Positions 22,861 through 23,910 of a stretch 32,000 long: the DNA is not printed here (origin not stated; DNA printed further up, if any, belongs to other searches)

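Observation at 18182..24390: Galactitol-type PTS operon coupled to an Rpe-like epimerase, an SDR and a 6-phospho-3-hexuloisomerase, with no known substrate for this combination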

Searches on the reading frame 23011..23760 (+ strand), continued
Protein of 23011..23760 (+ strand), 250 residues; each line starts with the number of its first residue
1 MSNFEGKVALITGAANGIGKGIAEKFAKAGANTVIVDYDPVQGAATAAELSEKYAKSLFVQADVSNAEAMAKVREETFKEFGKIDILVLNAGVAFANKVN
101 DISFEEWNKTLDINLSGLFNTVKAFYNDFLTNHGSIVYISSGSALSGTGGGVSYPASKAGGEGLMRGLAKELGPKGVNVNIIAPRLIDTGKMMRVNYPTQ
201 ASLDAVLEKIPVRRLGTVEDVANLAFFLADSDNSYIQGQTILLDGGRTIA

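Call 73: find_encoding_contigs(protein=P0242, flank=10000)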
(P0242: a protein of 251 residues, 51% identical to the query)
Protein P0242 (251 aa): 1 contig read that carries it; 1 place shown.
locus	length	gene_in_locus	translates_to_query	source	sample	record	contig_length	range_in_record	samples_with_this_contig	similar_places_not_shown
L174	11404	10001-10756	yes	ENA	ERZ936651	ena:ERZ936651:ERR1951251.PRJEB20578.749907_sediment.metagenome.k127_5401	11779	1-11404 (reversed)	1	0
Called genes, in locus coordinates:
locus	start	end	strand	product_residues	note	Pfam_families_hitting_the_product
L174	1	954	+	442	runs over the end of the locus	?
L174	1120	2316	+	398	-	PF01571:GCV_T, PF08669:GCV_T_C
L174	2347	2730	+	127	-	PF01597:GCV_H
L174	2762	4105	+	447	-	PF02347:GDC-P, PF00266:Aminotran_5 (weak)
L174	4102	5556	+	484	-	PF02347:GDC-P, PF21478:GcvP2_C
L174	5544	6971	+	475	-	PF00890:FAD_binding_2 (faint), PF01134:GIDA, PF03486:HI0933_like (weak), PF07992:Pyr_redox_2, PF12831:FAD_oxidored (weak), PF13738:Pyr_redox_3, PF00070:Pyr_redox, PF02852:Pyr_redox_dim, +3 more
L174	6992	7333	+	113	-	PF00085:Thioredoxin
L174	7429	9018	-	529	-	PF00005:ABC_tran, PF02463:SMC_N (faint), PF13304:AAA_21 (faint), PF12848:ABC_tran_Xtn, PF00005:ABC_tran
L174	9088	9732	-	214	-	PF02659:Mntp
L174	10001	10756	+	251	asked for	PF00106:adh_short, PF08659:KR, PF13561:adh_short_C2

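Call 75: list_cluster_members(proteins=[P0242, P0252, P0253, P0254, P0249, P0256, P0259, P0267, P0265, P0272])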
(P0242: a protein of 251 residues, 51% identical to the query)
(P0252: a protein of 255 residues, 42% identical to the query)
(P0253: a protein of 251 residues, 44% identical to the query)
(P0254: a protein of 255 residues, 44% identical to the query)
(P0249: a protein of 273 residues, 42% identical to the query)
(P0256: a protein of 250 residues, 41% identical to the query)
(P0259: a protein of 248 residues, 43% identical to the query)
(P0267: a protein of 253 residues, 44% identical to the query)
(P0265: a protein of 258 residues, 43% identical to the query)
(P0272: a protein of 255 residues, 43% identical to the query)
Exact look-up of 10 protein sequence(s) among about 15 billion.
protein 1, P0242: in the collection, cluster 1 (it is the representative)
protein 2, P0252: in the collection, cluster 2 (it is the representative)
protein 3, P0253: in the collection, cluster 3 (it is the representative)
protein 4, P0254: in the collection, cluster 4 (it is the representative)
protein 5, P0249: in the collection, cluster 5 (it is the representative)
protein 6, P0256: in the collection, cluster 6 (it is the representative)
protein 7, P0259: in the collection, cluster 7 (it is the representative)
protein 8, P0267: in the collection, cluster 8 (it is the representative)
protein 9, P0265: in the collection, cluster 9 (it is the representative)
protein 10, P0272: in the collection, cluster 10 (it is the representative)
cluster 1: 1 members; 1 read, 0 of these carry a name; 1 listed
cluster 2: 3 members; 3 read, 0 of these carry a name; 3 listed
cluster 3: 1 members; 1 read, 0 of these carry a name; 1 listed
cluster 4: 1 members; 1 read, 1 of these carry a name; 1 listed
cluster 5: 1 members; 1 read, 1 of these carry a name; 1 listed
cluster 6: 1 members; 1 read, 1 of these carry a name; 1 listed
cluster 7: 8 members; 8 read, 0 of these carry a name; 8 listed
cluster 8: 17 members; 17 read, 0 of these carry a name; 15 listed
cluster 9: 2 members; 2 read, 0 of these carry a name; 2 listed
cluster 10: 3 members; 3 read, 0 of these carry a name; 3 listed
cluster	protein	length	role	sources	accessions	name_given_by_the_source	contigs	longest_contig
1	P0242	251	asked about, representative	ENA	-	-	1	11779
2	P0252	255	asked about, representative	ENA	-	-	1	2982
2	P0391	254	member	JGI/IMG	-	-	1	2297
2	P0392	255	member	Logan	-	-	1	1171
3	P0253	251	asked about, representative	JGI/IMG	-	-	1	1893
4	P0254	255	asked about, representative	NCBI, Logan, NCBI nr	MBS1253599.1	MAG: 3-oxoacyl-[acyl-carrier-protein] reductase FabG [Anaerolineales bacterium] | 3-oxoacyl-[acyl-carrier-protein] reductase FabG [Anaerolineales bacterium]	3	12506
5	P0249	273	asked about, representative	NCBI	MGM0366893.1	MAG: SDR family NAD(P)-dependent oxidoreductase [Actinomycetota bacterium]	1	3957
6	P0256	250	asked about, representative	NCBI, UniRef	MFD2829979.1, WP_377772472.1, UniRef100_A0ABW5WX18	SDR family NAD(P)-dependent oxidoreductase [Corticicoccus populi] | SDR family NAD(P)-dependent oxidoreductase n=1 Tax=Corticicoccus populi TaxID=1812821 ...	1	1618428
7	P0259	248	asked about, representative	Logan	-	-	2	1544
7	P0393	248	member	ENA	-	-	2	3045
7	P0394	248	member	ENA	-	-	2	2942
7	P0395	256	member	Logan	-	-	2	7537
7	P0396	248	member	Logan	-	-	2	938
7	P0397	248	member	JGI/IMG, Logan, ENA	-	-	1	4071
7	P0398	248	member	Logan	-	-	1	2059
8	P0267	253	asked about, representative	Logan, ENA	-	-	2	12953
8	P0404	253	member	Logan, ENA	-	-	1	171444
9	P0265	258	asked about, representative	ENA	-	-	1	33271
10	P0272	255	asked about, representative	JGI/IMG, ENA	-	-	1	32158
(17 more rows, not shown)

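Call 77: find_encoding_contigs(protein=P0256, flank=10000, max_places=2)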
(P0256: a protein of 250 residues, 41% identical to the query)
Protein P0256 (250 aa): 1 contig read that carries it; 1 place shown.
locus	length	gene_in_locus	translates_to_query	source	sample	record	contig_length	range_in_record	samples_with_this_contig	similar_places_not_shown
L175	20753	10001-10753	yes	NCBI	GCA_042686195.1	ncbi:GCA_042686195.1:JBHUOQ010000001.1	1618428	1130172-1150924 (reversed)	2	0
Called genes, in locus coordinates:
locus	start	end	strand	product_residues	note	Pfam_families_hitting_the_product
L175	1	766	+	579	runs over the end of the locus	PF07694:5TM-5TMR_LYT, PF06580:His_kinase, PF02518:HATPase_c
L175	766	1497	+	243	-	PF00072:Response_reg, PF04397:LytTR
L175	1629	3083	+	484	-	PF02554:CstA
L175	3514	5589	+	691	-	PF08279:HTH_11 (faint), PF05043:Mga (weak), PF00874:PRD, PF00359:PTS_EIIA_2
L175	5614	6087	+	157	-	PF00359:PTS_EIIA_2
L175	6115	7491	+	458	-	PF03611:EIIC-GAT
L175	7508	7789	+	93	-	PF02302:PTS_IIB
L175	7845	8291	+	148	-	-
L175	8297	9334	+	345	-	PF08240:ADH_N, PF16912:Glu_dehyd_C, PF00107:ADH_zinc_N, PF13602:ADH_zinc_N_2 (faint)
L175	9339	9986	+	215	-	PF00106:adh_short, PF13561:adh_short_C2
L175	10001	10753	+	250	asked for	PF00106:adh_short, PF08659:KR, PF13561:adh_short_C2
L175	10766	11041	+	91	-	-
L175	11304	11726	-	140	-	PF00582:Usp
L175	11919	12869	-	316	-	PF00356:LacI, PF00532:Peripla_BP_1 (weak), PF13377:Peripla_BP_3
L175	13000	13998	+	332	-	PF03480:DctP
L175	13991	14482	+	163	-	PF04290:DctQ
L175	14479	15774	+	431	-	PF06808:DctM, PF03600:CitMHS (weak)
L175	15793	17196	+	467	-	PF02614:UxaC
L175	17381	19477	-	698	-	PF13802:Gal_mutarotas_2, PF01055:Glyco_hydro_31_2nd, PF21365:Glyco_hydro_31_3rd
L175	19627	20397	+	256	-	PF04794:YdjC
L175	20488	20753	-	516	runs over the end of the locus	PF02028:BCCT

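Call 78: find_encoding_contigs(protein=P0404, flank=10000, max_places=2)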
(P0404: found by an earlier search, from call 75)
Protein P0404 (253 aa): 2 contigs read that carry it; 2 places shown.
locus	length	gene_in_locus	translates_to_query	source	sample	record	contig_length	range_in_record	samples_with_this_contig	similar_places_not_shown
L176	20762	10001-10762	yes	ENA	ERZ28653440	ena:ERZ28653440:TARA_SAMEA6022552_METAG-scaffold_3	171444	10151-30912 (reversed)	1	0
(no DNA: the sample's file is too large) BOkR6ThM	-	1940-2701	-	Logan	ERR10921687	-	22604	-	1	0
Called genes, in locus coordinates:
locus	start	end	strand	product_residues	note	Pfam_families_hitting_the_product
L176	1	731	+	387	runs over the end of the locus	PF00596:Aldolase_II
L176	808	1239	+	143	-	-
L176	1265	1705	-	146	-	-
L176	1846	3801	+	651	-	PF07695:7TMR-DISM_7TM, PF01966:HD, PF13487:HD_5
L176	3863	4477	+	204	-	PF04011:LemA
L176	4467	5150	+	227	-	PF04536:TPM_phosphatase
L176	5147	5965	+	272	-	PF04536:TPM_phosphatase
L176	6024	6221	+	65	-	-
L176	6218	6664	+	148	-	PF08780:NTase_sub_bind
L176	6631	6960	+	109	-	PF22600:MTPAP-like_central (weak), PF01909:NTP_transf_2 (weak), PF18765:Polbeta (weak)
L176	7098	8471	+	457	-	PF03611:EIIC-GAT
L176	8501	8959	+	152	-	-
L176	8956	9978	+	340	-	PF08240:ADH_N, PF16912:Glu_dehyd_C (weak), PF00107:ADH_zinc_N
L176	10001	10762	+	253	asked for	PF00106:adh_short, PF08659:KR, PF13561:adh_short_C2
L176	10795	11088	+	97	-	-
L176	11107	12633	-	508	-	PF01970:TctA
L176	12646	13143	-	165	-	PF07331:TctB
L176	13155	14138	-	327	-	PF03401:TctC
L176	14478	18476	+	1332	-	PF01571:GCV_T, PF08669:GCV_T_C, PF02347:GDC-P, PF21478:GcvP2_C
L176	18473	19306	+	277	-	PF13489:Methyltransf_23 (weak), PF08242:Methyltransf_12 (weak)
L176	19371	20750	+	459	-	PF01336:tRNA_anti-codon, PF00152:tRNA-synt_2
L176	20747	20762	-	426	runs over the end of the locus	PF00753:Lactamase_B, PF19583:ODP, PF12706:Lactamase_B_2 (faint), PF00258:Flavodoxin_1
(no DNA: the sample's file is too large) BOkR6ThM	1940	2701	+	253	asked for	PF00106:adh_short, PF08659:KR, PF13561:adh_short_C2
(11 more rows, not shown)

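Call 79: find_encoding_contigs(protein=P0254, flank=10000, max_places=2)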
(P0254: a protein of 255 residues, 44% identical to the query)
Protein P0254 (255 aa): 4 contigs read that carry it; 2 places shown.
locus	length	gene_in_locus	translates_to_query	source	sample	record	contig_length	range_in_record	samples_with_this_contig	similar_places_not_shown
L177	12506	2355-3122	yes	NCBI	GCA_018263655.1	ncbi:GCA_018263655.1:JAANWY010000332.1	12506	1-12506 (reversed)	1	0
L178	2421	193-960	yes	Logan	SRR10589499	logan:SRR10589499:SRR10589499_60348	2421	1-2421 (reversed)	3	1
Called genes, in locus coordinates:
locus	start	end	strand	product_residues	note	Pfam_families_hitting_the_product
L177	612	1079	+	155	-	-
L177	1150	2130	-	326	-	PF13545:HTH_Crp_2 (faint), PF04198:Sugar-bind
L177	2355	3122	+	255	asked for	PF00106:adh_short, PF01370:Epimerase, PF08659:KR, PF13561:adh_short_C2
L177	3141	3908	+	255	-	PF23441:SDR (faint), PF00106:adh_short, PF08659:KR, PF13561:adh_short_C2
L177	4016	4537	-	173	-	PF03266:NTPase_1, PF13401:AAA_22 (weak)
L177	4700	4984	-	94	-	PF01106:NifU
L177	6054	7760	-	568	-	PF05833:NFACT_N, PF05670:NFACT-R_1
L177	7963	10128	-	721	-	PF01436:NHL (faint), PF10282:Lactonase (faint)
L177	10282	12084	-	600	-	PF14870:PSII_BNR (faint)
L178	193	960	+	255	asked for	PF00106:adh_short, PF01370:Epimerase, PF08659:KR, PF13561:adh_short_C2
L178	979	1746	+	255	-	PF23441:SDR (faint), PF00106:adh_short, PF08659:KR, PF13561:adh_short_C2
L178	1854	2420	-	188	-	?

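Call 82: search_protein_families(library=pfam, proteins=[L175:7845-8288:+, L175:10766-11038:+, L176:8501-8956:+, L176:10795-11085:+], max_evalue=1)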
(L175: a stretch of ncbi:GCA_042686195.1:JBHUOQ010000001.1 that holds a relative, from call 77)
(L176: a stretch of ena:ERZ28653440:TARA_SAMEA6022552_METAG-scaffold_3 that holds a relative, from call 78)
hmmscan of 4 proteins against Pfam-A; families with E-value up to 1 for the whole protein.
L175:7845-8288:+ (148 aa): 0 families

L175:10766-11038:+ (91 aa): 3 families
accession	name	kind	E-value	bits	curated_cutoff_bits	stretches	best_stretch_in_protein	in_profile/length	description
PF08849.17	BrxA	-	0.039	14.1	23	1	11-47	13-49/184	BrxA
PF02302.22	PTS_IIB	-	0.082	14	23.6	1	20-84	18-89/90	PTS system, Lactose/Cellobiose specific IIB subunit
PF11755.13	DUF3311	-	0.13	12.8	30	1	50-74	6-30/61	Protein of unknown function (DUF3311)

L176:8501-8956:+ (152 aa): 0 families

L176:10795-11085:+ (97 aa): 1 family
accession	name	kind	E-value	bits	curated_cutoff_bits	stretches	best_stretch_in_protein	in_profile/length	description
PF01866.22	Diphthamide_syn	-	0.066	13.1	33.2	0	73-89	254-270/302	Putative diphthamide synthesis protein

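Call 83: search_protein_families(library=ncbifam, proteins=[L175:7845-8288:+, L175:10766-11038:+, L175:8297-9331:+, L176:8956-9975:+, L175:6115-7488:+, L176:7098-8468:+], max_evalue=1e-20)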
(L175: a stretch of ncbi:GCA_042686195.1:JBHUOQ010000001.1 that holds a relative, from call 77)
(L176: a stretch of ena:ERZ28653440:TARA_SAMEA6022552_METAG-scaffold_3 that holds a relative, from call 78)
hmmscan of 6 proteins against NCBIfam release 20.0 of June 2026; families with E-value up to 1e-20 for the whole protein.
L175:7845-8288:+ (148 aa): 0 families

L175:10766-11038:+ (91 aa): 0 families

L175:8297-9331:+ (345 aa): 17 families
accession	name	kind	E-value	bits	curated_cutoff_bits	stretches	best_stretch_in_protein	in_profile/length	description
NF003808.0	PRK05396.1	equivalog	4.3e-56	190.2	380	1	13-330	14-331/341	L-threonine 3-dehydrogenase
NF041097.1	keto_inos_dh_IolM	equivalog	1.1e-54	185.7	450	1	12-335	40-385/389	scyllo-inosose 3-dehydrogenase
TIGR00692.1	tdh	equivalog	1.1e-53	182.5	458.35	1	21-327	20-328/340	L-threonine 3-dehydrogenase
NF007642.0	PRK10309.1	equivalog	7.3e-43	147.1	550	1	23-286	24-287/347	galactitol-1-phosphate 5-dehydrogenase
TIGR03989.1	Rxyl_3153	subfamily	4.8e-39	134.7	440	1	126-324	149-355/370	NDMA-dependent alcohol dehydrogenase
NF007489.0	PRK10083.1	equivalog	2.6e-38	131.8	376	1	25-339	25-335/339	Zn-dependent oxidoreductase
NF006940.0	PRK09422.1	equivalog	1.3e-36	126.3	344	1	21-323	21-318/338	alcohol dehydrogenase AdhP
NF007375.0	PRK09880.1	equivalog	1.6e-36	125.8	469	1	19-339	22-341/344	L-idonate 5-dehydrogenase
TIGR03451.1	mycoS_dep_FDH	equivalog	2.2e-35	122.1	512.9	0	159-328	174-347/358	S-(hydroxymethyl)mycothiol dehydrogenase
TIGR03201.1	dearomat_had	equivalog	1.5e-33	116.3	338.65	1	21-332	20-341/349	6-hydroxycyclohex-1-ene-1-carbonyl-CoA dehydrogenase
NF010344.0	PRK13771.1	subfamily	2e-33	115.8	349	1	11-339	12-331/334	putative alcohol dehydrogenase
TIGR03366.1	HpnZ_proposed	hypoth_equivalog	2.5e-32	112.3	328.1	1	24-319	5-314/315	putative phosphonate catabolism associated alcohol dehydrogenase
NF047908.1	AldhRedAhr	equivalog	4.7e-29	101.3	470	1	20-326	24-321/335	NADPH-dependent aldehyde reductase Ahr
NF041172.1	AcrlCoa_red_Thmprot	equivalog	9e-28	97.2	500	1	9-339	10-332/334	acryloyl-CoA reductase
TIGR02822.1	adh_fam_2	subfamily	1.6e-24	86.6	283.5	1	24-325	27-315/329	zinc-binding alcohol dehydrogenase family protein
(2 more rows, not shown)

L176:8956-9975:+ (340 aa): 16 families
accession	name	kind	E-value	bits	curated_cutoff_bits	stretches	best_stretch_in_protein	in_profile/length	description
NF007489.0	PRK10083.1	equivalog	3.7e-52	177.4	376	1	1-338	1-335/339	Zn-dependent oxidoreductase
NF003808.0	PRK05396.1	equivalog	9.1e-52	176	380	1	12-338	13-338/341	L-threonine 3-dehydrogenase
TIGR00692.1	tdh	equivalog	1.5e-50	172.1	458.35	1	16-338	15-338/340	L-threonine 3-dehydrogenase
NF041097.1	keto_inos_dh_IolM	equivalog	4.2e-45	154.1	450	1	11-334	39-385/389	scyllo-inosose 3-dehydrogenase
NF007642.0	PRK10309.1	equivalog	4.2e-41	141.3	550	1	1-338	1-344/347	galactitol-1-phosphate 5-dehydrogenase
NF010344.0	PRK13771.1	subfamily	8.9e-33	113.7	349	1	1-336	1-329/334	putative alcohol dehydrogenase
NF007375.0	PRK09880.1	equivalog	2e-29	102.5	469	1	24-337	27-340/344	L-idonate 5-dehydrogenase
NF041172.1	AcrlCoa_red_Thmprot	equivalog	3.6e-28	98.5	500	1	1-338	1-332/334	acryloyl-CoA reductase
TIGR03989.1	Rxyl_3153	subfamily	9.9e-28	97.4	440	0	2-102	3-106/370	NDMA-dependent alcohol dehydrogenase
NF006940.0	PRK09422.1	equivalog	5.6e-27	94.6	344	1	1-299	1-298/338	alcohol dehydrogenase AdhP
TIGR03201.1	dearomat_had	equivalog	3.1e-26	92.3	338.65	1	15-329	14-339/349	6-hydroxycyclohex-1-ene-1-carbonyl-CoA dehydrogenase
TIGR03366.1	HpnZ_proposed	hypoth_equivalog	3.3e-24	85.6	328.1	1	20-318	1-314/315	putative phosphonate catabolism associated alcohol dehydrogenase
TIGR03451.1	mycoS_dep_FDH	equivalog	6.6e-24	84.4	512.9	0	19-103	21-106/358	S-(hydroxymethyl)mycothiol dehydrogenase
TIGR02824.1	quinone_pig3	subfamily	3.1e-23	82.3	296.8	0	111-268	91-246/325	putative NAD(P)H quinone oxidoreductase, PIG3 family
TIGR02818.1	adh_III_F_hyde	equivalog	2.6e-21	76.1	543.95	0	3-108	4-112/368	S-(hydroxymethyl)glutathione dehydrogenase/class III alcohol dehydrogenase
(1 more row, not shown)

L175:6115-7488:+ (458 aa): 1 family
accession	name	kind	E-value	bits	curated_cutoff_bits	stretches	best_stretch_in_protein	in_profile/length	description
TIGR00827.1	EIIC-GAT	subfamily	7.9e-140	466.3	542.2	1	9-414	1-406/407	galactitol-specific PTS transporter subunit IIC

L176:7098-8468:+ (457 aa): 1 family
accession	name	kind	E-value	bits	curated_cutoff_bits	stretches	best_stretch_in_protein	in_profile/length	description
TIGR00827.1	EIIC-GAT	subfamily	8.4e-142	472.8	542.2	1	11-416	1-406/407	galactitol-specific PTS transporter subunit IIC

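Call 85: find_encoding_contigs(protein=P0282, flank=10000, max_places=2)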
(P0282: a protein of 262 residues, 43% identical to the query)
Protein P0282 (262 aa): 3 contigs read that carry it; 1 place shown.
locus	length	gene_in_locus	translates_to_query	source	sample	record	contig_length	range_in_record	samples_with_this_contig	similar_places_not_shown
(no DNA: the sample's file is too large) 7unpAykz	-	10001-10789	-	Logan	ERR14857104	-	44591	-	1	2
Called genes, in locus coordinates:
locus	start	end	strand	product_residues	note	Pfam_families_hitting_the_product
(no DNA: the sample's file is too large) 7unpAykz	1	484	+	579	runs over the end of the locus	PF05524:PEP-utilisers_N, PF00391:PEP-utilizers, PF02896:PEP-utilizers_C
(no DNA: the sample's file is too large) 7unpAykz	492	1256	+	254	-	PF08220:HTH_DeoR, PF08279:HTH_11, PF00455:DeoRC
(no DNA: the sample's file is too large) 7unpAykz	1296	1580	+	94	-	PF00381:PTS-HPr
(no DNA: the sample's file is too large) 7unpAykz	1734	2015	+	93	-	PF02302:PTS_IIB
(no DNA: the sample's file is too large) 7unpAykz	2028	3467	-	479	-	PF00890:FAD_binding_2 (weak), PF01134:GIDA, PF01266:DAO (weak), PF07992:Pyr_redox_2, PF12831:FAD_oxidored, PF13738:Pyr_redox_3, PF00070:Pyr_redox, PF02852:Pyr_redox_dim, +2 more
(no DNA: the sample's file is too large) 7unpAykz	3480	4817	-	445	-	PF00364:Biotin_lipoyl, PF25997:BSH_YhbJ, PF02817:E3_binding, PF00198:2-oxoacid_dh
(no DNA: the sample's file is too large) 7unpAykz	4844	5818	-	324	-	PF02779:Transket_pyr, PF02780:Transketolase_C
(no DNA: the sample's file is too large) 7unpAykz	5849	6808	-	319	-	PF00676:E1_dh, PF02775:TPP_enzyme_C (faint), PF00456:Transketolase_N (weak)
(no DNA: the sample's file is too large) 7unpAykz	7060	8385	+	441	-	PF03611:EIIC-GAT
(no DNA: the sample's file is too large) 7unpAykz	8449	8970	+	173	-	-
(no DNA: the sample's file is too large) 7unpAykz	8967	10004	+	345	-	PF08240:ADH_N, PF00107:ADH_zinc_N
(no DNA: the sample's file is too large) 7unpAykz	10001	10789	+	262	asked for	PF00106:adh_short, PF08659:KR (weak), PF13561:adh_short_C2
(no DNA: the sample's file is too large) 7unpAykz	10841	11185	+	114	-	PF04430:DUF498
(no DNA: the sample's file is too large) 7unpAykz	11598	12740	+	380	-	PF25021:TEN_NHL (faint), PF01436:NHL (faint)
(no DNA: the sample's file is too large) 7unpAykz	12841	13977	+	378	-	PF25021:TEN_NHL (faint), PF01436:NHL (faint)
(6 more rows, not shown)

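Call 86: find_encoding_contigs(protein=P0263, flank=10000, max_places=2)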
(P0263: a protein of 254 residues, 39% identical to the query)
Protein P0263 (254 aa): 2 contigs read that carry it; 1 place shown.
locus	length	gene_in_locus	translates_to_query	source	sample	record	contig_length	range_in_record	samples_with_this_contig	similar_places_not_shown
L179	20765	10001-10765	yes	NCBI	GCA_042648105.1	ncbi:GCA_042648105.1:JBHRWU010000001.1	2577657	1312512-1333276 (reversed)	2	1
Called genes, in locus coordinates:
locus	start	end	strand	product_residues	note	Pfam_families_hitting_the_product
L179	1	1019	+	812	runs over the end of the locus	PF02861:Clp_N, PF23569:NBD_SMAX1, PF00004:AAA, PF17871:AAA_lid_9, PF02151:UVR (weak), PF07724:AAA_2, PF07728:AAA_5, PF10431:ClpB_D2-small, +8 more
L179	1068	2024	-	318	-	PF04198:Sugar-bind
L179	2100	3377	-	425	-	PF00364:Biotin_lipoyl, PF02817:E3_binding, PF00198:2-oxoacid_dh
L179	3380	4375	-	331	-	PF02779:Transket_pyr, PF02780:Transketolase_C, PF17147:PFOR_II (weak)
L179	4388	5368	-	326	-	PF00676:E1_dh, PF00456:Transketolase_N, PF02775:TPP_enzyme_C (weak)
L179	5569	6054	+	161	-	PF00359:PTS_EIIA_2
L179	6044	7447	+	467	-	PF03611:EIIC-GAT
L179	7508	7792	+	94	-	PF02302:PTS_IIB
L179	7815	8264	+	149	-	-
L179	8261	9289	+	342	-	PF08240:ADH_N, PF00107:ADH_zinc_N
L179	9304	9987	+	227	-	PF00106:adh_short, PF13561:adh_short_C2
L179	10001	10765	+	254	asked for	PF00106:adh_short, PF08659:KR, PF23441:SDR (faint), PF13561:adh_short_C2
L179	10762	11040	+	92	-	-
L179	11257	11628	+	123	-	PF06923:GutM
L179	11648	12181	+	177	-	PF03608:EII-GUT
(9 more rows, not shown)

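Call 87: find_encoding_contigs(protein=P0272, flank=10000, max_places=2)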
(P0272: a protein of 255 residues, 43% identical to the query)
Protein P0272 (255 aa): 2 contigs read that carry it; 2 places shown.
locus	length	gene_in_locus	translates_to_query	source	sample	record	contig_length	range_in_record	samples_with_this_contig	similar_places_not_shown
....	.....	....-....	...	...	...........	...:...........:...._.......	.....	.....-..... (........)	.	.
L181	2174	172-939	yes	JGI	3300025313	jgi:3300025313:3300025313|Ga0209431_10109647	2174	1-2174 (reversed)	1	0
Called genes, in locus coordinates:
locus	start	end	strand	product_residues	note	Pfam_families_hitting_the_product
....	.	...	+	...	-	?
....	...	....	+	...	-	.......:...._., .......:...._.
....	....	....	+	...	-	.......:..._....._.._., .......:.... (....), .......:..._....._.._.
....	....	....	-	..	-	-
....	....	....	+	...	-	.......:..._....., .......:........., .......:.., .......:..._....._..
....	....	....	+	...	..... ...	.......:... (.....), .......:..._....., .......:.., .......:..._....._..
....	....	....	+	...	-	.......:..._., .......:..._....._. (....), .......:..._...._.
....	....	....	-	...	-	-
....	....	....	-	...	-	-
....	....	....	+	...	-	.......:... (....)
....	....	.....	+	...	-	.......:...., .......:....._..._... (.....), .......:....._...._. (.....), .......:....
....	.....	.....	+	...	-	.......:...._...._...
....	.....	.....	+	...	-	-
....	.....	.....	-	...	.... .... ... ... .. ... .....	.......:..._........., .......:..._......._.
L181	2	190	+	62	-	?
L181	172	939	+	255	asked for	PF23441:SDR (faint), PF00106:adh_short, PF08659:KR, PF13561:adh_short_C2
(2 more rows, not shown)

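Call 113: search_protein_families(library=ncbifam, proteins=[L013:3144-3677:-], max_evalue=1e-25)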
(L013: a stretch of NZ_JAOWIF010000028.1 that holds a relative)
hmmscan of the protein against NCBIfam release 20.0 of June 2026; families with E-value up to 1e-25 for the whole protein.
L013:3144-3677:- (178 aa): 5 families
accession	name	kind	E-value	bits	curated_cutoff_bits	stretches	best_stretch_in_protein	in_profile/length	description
NF004051.0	PRK05571.1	subfamily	1.4e-34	119.1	135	1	3-139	2-134/149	ribose-5-phosphate isomerase B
TIGR01120.1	rpiB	equivalog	8e-29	100.4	138.65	1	4-134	1-128/143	ribose 5-phosphate isomerase B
NF051858.1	EryPhIsonDerIRhiz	equivalog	4.9e-28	98.1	240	1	4-138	2-135/150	D-erythrulose-4-phosphate isomerase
TIGR00689.1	rpiB_lacA_lacB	subfamily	2.2e-27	95.8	88.3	1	5-134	1-128/145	RpiB/LacA/LacB family sugar-phosphate isomerase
TIGR02133.1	RPI_actino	equivalog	1.2e-26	93.4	168.2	1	4-138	2-134/148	ribose-5-phosphate isomerase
